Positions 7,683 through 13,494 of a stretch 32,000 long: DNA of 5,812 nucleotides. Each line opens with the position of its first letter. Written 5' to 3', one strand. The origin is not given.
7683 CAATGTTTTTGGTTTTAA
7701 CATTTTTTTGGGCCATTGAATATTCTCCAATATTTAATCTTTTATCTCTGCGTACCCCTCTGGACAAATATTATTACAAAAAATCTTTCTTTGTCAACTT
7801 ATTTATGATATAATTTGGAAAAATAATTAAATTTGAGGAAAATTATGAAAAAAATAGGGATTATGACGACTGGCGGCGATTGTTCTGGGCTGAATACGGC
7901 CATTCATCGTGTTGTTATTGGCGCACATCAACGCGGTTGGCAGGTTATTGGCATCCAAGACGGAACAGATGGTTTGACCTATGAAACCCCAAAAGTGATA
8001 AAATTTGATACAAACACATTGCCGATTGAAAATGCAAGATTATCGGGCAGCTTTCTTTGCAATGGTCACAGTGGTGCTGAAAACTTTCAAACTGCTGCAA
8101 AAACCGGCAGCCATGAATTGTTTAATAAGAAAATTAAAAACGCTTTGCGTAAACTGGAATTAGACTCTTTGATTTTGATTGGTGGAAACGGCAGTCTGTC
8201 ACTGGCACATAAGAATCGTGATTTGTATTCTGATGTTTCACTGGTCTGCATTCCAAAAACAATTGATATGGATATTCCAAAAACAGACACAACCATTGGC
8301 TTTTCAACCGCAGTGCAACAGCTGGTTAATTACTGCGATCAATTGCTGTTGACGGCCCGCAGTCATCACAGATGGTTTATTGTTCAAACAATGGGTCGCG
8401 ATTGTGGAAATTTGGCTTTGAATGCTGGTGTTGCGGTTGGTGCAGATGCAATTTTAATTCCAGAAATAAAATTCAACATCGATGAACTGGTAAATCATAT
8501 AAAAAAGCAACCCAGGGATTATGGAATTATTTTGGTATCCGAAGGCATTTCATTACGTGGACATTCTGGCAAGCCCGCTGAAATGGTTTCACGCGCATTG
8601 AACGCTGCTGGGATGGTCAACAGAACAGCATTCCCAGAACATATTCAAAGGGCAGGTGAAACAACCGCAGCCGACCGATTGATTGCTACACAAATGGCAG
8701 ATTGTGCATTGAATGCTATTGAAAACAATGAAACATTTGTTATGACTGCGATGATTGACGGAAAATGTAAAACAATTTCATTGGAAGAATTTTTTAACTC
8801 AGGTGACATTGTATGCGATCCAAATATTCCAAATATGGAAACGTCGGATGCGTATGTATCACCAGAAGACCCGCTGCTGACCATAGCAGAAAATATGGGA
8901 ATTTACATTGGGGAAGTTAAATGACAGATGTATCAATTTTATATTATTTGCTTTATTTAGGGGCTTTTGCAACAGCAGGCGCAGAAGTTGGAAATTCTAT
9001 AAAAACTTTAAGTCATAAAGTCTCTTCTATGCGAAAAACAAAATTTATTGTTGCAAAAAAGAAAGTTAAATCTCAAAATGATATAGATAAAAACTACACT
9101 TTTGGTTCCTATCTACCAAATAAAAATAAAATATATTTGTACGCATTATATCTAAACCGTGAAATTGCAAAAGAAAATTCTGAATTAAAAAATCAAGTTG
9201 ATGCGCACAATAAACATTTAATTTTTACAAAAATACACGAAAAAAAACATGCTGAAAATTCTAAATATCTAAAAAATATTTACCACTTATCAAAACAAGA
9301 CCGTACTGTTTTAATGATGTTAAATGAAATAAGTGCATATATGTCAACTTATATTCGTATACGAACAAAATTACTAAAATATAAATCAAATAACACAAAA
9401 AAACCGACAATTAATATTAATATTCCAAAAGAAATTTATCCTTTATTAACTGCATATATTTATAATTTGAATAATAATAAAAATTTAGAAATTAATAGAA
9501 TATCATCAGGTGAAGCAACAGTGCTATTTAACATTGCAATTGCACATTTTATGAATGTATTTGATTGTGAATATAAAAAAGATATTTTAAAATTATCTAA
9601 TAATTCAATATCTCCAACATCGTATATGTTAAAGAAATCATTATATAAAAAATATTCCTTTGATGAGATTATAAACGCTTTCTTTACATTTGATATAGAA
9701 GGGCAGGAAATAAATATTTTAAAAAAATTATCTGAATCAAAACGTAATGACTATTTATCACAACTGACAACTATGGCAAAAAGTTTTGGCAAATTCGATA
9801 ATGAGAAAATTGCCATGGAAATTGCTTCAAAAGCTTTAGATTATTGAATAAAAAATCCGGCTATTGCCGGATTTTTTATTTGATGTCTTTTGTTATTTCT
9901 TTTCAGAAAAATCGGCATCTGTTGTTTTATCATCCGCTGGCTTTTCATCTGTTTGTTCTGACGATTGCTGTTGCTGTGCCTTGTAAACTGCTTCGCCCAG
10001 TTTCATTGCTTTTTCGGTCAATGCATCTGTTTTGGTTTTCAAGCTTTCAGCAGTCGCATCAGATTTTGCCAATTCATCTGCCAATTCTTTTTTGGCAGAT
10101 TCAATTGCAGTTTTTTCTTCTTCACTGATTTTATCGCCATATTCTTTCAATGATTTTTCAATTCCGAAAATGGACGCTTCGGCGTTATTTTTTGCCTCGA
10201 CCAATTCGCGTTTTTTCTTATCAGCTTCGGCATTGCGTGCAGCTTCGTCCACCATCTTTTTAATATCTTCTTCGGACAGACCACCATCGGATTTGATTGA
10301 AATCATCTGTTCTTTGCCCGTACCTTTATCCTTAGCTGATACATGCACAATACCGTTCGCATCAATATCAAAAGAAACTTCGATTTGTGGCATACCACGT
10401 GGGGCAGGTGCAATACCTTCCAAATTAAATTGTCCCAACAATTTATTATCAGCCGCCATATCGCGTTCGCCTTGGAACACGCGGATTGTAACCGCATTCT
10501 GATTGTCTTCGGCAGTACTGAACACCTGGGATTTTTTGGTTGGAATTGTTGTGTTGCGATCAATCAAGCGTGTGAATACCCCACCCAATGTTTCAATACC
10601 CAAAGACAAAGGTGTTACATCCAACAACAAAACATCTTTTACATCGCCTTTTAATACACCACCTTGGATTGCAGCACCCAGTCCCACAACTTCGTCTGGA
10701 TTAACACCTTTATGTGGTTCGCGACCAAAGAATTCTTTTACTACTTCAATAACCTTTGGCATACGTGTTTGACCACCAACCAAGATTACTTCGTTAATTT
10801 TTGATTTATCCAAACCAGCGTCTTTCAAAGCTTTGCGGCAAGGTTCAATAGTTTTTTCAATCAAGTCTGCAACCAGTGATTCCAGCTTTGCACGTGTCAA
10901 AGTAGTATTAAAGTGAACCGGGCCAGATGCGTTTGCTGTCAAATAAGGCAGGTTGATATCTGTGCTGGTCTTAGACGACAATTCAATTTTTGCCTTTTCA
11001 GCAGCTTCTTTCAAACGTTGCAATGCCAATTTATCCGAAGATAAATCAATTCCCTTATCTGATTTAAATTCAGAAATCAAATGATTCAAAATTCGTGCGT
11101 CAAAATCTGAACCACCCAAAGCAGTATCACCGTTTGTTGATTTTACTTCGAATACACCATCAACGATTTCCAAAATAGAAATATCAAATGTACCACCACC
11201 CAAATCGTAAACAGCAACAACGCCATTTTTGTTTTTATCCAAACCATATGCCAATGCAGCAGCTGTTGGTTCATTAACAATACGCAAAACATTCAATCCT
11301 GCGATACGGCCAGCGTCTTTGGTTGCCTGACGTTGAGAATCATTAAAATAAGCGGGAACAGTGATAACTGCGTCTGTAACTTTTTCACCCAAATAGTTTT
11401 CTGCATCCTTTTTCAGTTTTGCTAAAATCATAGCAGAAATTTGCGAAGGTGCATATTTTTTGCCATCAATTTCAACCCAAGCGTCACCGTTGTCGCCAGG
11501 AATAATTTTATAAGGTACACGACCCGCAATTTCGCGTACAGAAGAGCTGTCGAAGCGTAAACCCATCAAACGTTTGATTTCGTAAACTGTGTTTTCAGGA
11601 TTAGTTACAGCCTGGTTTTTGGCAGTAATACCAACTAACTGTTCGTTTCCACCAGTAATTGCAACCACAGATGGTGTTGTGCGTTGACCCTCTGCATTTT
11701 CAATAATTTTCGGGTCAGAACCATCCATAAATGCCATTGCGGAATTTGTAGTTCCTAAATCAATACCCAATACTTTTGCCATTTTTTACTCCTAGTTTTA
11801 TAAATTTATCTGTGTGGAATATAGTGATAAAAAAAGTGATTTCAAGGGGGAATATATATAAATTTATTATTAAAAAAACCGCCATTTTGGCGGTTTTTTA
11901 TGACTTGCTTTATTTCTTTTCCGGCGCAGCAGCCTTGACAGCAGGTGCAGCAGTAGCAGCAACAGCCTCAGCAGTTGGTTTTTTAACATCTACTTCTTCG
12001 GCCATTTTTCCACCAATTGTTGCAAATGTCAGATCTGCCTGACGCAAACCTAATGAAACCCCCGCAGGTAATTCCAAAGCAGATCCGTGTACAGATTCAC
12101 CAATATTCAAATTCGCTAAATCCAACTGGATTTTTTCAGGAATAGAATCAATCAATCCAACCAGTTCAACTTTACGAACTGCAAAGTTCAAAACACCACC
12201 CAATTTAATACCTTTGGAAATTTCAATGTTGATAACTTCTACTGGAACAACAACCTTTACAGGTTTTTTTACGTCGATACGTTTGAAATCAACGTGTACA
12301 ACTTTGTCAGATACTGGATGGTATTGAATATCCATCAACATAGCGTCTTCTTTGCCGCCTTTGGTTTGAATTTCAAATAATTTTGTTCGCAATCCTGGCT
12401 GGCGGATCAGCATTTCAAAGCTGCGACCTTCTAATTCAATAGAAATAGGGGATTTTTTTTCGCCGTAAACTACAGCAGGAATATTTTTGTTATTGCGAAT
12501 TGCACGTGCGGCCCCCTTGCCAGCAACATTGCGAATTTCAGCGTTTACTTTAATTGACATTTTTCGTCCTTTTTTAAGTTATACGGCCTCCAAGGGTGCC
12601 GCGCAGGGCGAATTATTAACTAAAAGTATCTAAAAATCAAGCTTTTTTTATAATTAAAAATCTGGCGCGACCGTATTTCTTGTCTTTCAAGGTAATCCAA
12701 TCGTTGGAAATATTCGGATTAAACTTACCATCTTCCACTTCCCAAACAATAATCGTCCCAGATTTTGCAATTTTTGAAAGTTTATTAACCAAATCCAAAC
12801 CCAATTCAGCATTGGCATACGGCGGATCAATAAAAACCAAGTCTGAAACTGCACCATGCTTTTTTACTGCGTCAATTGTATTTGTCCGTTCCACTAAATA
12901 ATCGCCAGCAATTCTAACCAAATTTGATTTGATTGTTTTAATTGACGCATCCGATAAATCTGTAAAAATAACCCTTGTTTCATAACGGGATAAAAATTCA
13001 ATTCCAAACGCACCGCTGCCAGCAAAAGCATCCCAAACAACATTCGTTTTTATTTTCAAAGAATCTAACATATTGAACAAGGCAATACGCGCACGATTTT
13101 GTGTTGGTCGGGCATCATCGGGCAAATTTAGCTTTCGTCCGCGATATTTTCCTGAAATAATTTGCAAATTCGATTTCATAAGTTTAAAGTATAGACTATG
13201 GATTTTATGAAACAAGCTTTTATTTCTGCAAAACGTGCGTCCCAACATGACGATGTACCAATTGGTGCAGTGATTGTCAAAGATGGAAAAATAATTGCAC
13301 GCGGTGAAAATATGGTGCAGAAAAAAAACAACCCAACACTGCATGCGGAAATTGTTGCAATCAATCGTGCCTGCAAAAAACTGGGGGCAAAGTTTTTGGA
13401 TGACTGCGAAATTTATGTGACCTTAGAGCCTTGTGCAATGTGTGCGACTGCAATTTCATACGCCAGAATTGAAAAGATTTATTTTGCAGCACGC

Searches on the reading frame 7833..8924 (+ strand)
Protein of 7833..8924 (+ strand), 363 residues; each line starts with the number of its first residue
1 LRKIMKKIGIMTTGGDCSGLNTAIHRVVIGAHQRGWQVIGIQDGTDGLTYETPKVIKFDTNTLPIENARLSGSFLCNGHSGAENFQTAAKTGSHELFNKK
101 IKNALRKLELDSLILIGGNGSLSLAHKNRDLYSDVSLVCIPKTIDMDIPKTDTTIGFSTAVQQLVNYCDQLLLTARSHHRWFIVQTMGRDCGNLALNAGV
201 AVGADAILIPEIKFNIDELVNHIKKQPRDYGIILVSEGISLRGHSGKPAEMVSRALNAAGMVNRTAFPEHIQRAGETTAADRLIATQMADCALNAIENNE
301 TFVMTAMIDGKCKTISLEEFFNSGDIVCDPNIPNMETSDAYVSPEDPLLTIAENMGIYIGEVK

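Call 49: search_protein_families(library=pfam, proteins=[window:7833-8924:+], max_evalue=0.001)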
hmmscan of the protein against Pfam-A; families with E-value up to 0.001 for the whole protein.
window:7833-8924:+ (363 aa): 1 family
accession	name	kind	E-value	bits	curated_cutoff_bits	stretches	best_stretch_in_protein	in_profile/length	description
PF00365.25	PFK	-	6.9e-74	249.1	30.9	1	7-295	1-276/277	Phosphofructokinase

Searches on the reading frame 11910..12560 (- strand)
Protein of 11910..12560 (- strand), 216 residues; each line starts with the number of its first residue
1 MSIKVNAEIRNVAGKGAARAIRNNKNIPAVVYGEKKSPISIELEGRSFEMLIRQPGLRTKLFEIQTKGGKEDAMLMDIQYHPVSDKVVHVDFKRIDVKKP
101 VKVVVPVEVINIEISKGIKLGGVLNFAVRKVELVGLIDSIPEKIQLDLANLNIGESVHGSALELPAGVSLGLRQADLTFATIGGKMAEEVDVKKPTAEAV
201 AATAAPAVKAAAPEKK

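Call 65: search_protein_families(library=pfam, proteins=[window:11910-12560:-], max_evalue=0.001)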
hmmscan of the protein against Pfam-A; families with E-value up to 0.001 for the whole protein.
window:11910-12560:- (216 aa): 2 families
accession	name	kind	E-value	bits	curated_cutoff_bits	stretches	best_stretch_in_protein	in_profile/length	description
PF01386.24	Ribosomal_L25p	-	9.2e-25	87.4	23.6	1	6-92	2-82/82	Ribosomal L25p family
PF14693.11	Ribosomal_TL5_C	-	1.1e-18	67.9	27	1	101-182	2-80/84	Ribosomal protein TL5, C-terminal domain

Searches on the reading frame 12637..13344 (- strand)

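Call 65: search_protein_families(library=pfam, proteins=[window:12637-13344:-], max_evalue=0.001)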
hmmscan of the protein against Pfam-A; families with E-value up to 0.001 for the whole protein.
window:12637-13344:- (235 aa): 2 families
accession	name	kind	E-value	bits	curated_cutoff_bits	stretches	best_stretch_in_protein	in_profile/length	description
PF03602.21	Cons_hypoth95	-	3.1e-35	121.9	24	1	60-231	1-180/182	Conserved hypothetical protein 95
PF02086.21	MethyltransfD12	-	4e-05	23.9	22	0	99-139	20-59/253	D12 class N6 adenine-specific DNA methyltransferase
